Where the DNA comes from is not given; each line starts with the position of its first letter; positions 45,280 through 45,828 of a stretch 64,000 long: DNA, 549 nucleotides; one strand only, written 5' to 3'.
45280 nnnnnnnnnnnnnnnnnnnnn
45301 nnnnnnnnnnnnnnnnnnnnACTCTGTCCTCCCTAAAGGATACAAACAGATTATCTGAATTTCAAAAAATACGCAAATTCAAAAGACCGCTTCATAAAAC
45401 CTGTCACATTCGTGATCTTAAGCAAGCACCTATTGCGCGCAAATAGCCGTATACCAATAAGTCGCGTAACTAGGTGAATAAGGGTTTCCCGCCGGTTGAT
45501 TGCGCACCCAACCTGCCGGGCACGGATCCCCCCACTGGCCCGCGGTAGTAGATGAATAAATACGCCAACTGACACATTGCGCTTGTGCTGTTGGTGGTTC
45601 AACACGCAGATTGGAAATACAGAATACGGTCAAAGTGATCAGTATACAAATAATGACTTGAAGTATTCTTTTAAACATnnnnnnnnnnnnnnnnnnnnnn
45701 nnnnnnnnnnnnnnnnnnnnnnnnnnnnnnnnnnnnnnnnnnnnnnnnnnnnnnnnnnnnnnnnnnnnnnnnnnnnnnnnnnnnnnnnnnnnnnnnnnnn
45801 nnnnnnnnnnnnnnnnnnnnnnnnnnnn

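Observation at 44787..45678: Three tandem, divergent paralogs of an 82-84 aa Sec-secreted Cys-rich peptide family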

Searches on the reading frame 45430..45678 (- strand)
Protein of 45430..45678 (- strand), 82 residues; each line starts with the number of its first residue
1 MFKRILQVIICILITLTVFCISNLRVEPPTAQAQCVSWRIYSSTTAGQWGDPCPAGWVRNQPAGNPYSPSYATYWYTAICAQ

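Call 6: search_protein_families(library=pfam, proteins=[window:45430-45678:-], max_evalue=0.01)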
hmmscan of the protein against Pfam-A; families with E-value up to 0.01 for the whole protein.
window:45430-45678:- (82 aa): 0 families

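Call 7: find_homologous_proteins(query=A1, max_evalue=0.01)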
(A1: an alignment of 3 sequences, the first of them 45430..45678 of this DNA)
Query A1 (3 sequences) (82 aa, profile of the alignment): 3 proteins with E <= 0.01 among 23 candidates.
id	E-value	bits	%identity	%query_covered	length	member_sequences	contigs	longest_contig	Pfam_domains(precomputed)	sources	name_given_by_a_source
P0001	1.3e-36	143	25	94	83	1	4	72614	-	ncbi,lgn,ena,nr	ncbi:MAG: hypothetical protein K8S27_12450 [Candidatus Omnitrophica bacterium]|nr:hypothetical prote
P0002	1.1e-35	140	34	77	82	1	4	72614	-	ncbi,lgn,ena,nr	ncbi:MAG: hypothetical protein K8S27_12455 [Candidatus Omnitrophica bacterium]|nr:hypothetical prote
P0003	1.4e-27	114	100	100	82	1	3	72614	-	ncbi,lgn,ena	-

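Call 9: search_protein_families(library=ncbifam, proteins=[window:45430-45678:-], max_evalue=0.01)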
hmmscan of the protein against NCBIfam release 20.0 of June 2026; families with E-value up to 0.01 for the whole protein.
window:45430-45678:- (82 aa): 0 families

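Call 14: search_protein_representatives(alignment_id=A1)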
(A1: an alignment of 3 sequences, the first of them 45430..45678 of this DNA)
Query: 3 sequences, 82 profile positions. Proteins with E-value up to 0.001 (for the whole library): 11; up to 1e-10: 3; up to 1e-30: 2. The best 11 are listed.
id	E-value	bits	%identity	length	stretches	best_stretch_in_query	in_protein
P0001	4.0e-37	142.5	-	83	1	2-82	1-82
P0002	3.5e-36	139.5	-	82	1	2-81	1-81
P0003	4.5e-28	113.6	-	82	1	1-81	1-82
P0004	1.3e-07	48.0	-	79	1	3-81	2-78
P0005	8.3e-07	45.4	-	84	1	9-81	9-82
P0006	2.6e-05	40.6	-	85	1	7-81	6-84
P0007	3.8e-05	40.0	-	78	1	4-67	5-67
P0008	1.2e-04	38.4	-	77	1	23-81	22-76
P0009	1.7e-04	38.0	-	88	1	1-81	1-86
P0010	6.0e-04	36.2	-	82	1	8-81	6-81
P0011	6.8e-04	36.0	-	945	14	37-54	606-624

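Call 17: find_homologous_proteins(query=A2, max_evalue=0.1)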
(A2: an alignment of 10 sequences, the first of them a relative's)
Query A2 (10 sequences) (82 aa, profile of the alignment): 7 proteins with E <= 0.1 among 207 candidates.
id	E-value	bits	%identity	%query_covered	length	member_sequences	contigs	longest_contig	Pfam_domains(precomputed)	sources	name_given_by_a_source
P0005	4.2e-26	109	28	78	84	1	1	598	-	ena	-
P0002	1.9e-24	103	100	100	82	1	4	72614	-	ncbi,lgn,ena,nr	ncbi:MAG: hypothetical protein K8S27_12455 [Candidatus Omnitrophica bacterium]|nr:hypothetical prote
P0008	8.7e-23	98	41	60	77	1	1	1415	-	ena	-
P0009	3.0e-22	96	34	55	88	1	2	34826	-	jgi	-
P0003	1.5e-21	94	34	79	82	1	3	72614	-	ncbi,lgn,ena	-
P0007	3.0e-21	93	28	79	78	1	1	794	-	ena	-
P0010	4.1e-19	86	34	96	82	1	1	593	-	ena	-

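Call 18: find_encoding_contigs(protein=P0009, flank=10000, max_places=4)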
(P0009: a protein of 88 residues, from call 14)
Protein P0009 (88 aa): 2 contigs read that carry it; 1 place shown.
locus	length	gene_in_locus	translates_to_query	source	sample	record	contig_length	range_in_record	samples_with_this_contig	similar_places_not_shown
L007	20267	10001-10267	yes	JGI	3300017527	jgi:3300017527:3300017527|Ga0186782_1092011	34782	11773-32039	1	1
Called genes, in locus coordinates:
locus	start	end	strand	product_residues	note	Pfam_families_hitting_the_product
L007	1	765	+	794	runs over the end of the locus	PF03460:NIR_SIR_ferr, PF01077:NIR_SIR, PF03460:NIR_SIR_ferr, PF01077:NIR_SIR, PF01206:TusA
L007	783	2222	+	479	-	PF00590:TP_methylase, PF02602:HEM4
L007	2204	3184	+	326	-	PF00490:ALAD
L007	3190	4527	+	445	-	PF00202:Aminotran_3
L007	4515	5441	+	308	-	PF00291:PALP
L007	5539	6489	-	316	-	-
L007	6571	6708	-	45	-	-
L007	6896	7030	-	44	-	-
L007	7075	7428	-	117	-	PF07238:PilZ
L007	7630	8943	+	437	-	PF13365:Trypsin_2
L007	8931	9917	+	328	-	PF16697:Yop-YscD_cpl (weak), PF00498:FHA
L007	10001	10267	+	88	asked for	-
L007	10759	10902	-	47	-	-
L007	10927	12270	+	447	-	PF00909:Ammonium_transp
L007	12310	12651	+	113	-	PF00543:P-II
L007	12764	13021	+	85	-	PF04359:DUF493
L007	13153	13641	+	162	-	PF01584:CheW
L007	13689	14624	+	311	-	PF01584:CheW, PF00072:Response_reg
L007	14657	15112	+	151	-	PF07238:PilZ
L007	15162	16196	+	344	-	PF00072:Response_reg, PF01339:CheB_methylest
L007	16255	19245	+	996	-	PF01627:Hpt, PF02895:H-kinase_dim, PF02518:HATPase_c, PF01584:CheW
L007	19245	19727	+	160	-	PF03975:CheD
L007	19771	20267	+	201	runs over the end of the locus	PF04509:CheC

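Call 19: find_encoding_contigs(protein=P0008, flank=5000, max_places=4)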
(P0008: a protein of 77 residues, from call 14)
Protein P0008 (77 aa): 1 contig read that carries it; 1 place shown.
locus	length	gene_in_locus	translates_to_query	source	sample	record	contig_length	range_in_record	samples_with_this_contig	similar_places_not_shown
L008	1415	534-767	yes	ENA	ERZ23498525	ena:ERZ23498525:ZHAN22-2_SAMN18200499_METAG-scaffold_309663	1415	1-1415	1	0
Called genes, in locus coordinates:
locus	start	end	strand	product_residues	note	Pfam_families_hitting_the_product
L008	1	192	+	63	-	?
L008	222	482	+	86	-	-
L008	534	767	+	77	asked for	-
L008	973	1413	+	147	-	?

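Call 47: predict_structure(alignment_id=A5)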
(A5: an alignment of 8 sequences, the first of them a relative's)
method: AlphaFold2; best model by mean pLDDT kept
length: 82 residues; sequences in the alignment: 8
mean_pLDDT: 78.9   pTM: 0.44
mean pLDDT of the five models: 78.9, 78.6, 78.3, 77.0, 76.5
residues with pLDDT >= 90: 20; 70-90: 46; 50-70: 11; < 50: 5
segments of 3 or more residues with pLDDT < 50: 30-32
pLDDT, mean of each block of 10 residues (from residue 1): 80 85 58 62 87 91 81 88 78
secondary structure, 60 per line:
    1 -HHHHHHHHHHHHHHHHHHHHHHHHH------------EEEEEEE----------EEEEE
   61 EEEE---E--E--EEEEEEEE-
elements in order: H2-26 E39-45 E56-64 E74-81

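Call 50: fold_search(model_id=the predicted structure, library=pdb)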
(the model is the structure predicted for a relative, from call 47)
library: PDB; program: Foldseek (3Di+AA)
matches with E <= 10: 263; with E <= 0.001: 0
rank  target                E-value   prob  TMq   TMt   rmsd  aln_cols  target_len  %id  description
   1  1rgx_C                2.3e-01  0.82  0.42  0.37   8.5        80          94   12  Crystal Structure of resisitin (released 2004-06-08)
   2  1rfx_A                2.5e-01  0.77  0.40  0.37   8.6        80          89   12  Crystal Structure of resisitin (released 2004-06-08)
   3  8oe4_A                6.5e-01  0.12  0.24  0.08  12.8        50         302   18  Cryo-EM structure of a pre-dimerized human IL-23 complete extracellular signaling complex. (released 2024-02-07)
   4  8xrp_B                7.0e-01  0.13  0.25  0.08  10.1        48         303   19  The Cryo-EM structure of IL-12, receptor subunit beta-1 and receptor subunit beta-2 complex (released 2024-07-24)
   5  5ecc_A                8.6e-01  0.14  0.28  0.17   9.2        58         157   10  Klebsiella pneumoniae DfrA1 complexed with NADPH and 6-ethyl-5-(3-(2-methoxy-5-(pyridin-4-yl)phenyl)prop-1-yn-1-yl)pyr (released 2016-05-18)
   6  5njd_C                9.2e-01  0.12  0.26  0.09  12.5        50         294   18  Structure of Interleukin 23 in complex with Briakinumab FAb (released 2018-01-03)
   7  5njd_A                9.8e-01  0.12  0.26  0.09  12.5        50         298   18  Structure of Interleukin 23 in complex with Briakinumab FAb (released 2018-01-03)
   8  3hmx_A                1.1e+00  0.12  0.25  0.08  10.3        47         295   19  Crystal structure of ustekinumab FAB/IL-12 complex (released 2010-06-09)
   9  5njd_E                1.1e+00  0.11  0.26  0.09  12.5        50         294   18  Structure of Interleukin 23 in complex with Briakinumab FAb (released 2018-01-03)
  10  4za1_A                1.1e+00  0.04  0.16  0.14  16.3        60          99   13  Crystal Structure of NosA Involved in Nosiheptide Biosynthesis (released 2015-08-19)
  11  5njd_K                1.2e+00  0.11  0.26  0.09  12.6        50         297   18  Structure of Interleukin 23 in complex with Briakinumab FAb (released 2018-01-03)
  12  3luy                  1.3e+00  0.18  0.34  0.10   9.6        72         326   21  Putative chorismate mutase from Bifidobacterium adolescentis (released 2010-03-09)
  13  6u9d_S                1.4e+00  0.23  0.42  0.17   6.0        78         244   17  Saccharomyces cerevisiae acetohydroxyacid synthase (released 2020-07-15)
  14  5njd_G                1.4e+00  0.10  0.26  0.09  12.6        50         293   18  Structure of Interleukin 23 in complex with Briakinumab FAb (released 2018-01-03)
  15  8glv_CP               1.5e+00  0.12  0.29  0.23   7.4        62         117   10  96-nm repeat unit of doublet microtubules from Chlamydomonas reinhardtii flagella (released 2023-05-31)
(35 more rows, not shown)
